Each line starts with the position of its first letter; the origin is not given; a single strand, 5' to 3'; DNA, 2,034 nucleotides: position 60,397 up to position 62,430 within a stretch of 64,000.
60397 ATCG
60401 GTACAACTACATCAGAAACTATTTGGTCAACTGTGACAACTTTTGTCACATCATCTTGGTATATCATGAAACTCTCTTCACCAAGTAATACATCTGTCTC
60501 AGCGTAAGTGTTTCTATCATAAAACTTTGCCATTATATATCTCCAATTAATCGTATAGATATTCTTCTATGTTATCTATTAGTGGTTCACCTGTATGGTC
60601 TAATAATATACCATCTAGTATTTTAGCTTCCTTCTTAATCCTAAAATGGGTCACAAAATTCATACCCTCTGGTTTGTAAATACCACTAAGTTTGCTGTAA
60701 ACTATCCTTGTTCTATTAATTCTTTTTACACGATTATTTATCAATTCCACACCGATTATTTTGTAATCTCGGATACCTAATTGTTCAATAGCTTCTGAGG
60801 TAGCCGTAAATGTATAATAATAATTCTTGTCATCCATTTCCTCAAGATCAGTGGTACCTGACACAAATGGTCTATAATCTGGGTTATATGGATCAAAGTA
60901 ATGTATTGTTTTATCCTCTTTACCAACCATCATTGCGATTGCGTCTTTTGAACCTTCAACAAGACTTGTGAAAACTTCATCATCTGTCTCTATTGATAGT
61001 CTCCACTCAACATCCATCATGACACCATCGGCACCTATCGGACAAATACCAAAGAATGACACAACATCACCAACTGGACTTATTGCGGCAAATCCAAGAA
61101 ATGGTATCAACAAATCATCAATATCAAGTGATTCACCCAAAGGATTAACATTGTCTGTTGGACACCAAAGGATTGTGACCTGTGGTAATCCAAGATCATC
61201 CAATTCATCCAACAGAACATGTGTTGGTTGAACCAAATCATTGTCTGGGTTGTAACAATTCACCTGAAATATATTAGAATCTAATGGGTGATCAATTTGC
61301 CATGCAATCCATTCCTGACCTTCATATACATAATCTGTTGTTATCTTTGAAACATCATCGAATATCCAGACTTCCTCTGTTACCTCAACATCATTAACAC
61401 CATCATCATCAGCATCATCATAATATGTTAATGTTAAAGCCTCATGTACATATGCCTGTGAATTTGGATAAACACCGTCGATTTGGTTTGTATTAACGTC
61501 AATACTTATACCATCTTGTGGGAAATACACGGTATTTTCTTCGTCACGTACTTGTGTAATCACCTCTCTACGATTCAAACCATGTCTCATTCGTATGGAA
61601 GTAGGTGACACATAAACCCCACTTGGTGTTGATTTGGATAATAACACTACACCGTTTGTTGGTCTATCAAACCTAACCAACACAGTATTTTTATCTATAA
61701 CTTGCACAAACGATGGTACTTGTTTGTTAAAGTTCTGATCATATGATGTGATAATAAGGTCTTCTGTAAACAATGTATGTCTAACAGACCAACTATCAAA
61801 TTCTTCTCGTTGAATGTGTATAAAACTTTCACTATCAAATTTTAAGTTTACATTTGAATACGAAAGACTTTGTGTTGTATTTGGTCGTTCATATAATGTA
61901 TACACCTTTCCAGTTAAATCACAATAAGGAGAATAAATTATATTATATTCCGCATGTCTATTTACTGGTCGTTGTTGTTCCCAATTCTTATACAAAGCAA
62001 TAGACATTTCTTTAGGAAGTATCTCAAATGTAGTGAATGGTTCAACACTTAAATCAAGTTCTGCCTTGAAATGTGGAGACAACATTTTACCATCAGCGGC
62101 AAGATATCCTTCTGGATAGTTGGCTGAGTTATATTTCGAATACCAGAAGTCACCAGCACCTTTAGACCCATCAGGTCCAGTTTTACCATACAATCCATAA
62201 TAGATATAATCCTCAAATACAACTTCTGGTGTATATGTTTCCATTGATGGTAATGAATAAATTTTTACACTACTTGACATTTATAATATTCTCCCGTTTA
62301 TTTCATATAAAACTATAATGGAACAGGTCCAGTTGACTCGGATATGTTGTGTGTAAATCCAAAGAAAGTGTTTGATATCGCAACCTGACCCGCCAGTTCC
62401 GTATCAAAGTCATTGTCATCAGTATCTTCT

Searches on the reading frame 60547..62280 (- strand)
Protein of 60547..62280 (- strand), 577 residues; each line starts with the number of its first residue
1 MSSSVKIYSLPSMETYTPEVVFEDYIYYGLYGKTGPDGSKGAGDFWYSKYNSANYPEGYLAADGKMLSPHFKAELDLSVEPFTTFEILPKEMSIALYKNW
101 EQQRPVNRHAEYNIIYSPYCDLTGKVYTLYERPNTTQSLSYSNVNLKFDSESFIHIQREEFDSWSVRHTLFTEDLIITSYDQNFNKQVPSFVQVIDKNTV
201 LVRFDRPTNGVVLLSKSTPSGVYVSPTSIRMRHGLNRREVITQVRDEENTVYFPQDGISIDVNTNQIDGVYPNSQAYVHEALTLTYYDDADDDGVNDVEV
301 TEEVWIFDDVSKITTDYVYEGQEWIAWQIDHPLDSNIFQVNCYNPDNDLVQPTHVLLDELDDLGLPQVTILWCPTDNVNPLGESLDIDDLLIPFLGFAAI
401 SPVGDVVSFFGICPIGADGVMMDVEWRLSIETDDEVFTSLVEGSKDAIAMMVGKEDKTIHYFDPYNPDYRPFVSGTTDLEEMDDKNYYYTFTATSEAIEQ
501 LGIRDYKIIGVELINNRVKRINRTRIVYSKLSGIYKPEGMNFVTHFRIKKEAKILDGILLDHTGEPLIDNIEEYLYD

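Call 11: search_protein_families(library=phrogs, proteins=[window:60547-62280:-], max_evalue=0.00001)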
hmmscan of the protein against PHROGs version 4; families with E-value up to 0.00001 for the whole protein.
window:60547-62280:- (577 aa): 1 family
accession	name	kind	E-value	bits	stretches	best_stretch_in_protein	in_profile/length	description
phrog_21918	-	unknown function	2.3e-11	44.6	1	144-221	56-133/200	-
